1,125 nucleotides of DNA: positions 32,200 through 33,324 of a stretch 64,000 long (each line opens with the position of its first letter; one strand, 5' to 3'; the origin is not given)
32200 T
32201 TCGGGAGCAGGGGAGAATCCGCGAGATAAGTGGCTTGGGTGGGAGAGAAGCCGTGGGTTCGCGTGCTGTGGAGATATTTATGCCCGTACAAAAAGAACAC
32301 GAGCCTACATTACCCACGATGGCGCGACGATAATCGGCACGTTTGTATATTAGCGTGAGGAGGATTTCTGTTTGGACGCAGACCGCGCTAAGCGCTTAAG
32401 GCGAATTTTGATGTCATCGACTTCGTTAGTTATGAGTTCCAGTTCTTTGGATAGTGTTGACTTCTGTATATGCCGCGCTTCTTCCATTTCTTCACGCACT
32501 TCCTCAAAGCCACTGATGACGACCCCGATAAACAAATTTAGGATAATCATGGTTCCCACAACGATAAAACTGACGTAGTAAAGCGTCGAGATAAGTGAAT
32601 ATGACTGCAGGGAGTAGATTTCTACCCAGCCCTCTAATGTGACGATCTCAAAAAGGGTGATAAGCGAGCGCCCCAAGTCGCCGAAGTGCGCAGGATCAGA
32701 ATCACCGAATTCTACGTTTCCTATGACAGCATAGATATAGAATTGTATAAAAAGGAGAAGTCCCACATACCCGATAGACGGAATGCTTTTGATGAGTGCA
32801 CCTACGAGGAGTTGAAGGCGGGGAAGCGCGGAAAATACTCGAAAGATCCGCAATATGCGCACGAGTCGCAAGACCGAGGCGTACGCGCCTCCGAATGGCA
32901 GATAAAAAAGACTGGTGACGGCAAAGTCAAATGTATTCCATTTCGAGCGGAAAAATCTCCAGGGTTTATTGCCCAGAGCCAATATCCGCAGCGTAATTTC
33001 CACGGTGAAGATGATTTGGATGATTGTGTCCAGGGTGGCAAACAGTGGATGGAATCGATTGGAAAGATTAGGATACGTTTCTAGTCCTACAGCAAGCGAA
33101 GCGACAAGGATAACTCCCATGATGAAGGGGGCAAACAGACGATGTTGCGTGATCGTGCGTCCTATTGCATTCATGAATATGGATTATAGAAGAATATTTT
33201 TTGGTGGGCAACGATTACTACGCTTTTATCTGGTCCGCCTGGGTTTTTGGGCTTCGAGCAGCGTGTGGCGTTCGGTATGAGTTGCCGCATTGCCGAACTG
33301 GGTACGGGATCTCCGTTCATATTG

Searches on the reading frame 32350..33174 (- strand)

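Call 63: search_protein_families(library=pfam, proteins=[window:32350-33174:-], max_evalue=0.001)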
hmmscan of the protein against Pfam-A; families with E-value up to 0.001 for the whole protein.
window:32350-33174:- (274 aa): 2 families
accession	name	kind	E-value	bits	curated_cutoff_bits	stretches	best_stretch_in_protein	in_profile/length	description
PF00520.37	Ion_trans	-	2.5e-49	168.1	25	1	11-229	1-239/241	Ion transport protein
PF08016.18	PKD_channel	-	6.9e-12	45.7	22.4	1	19-226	18-225/225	Polycystin cation channel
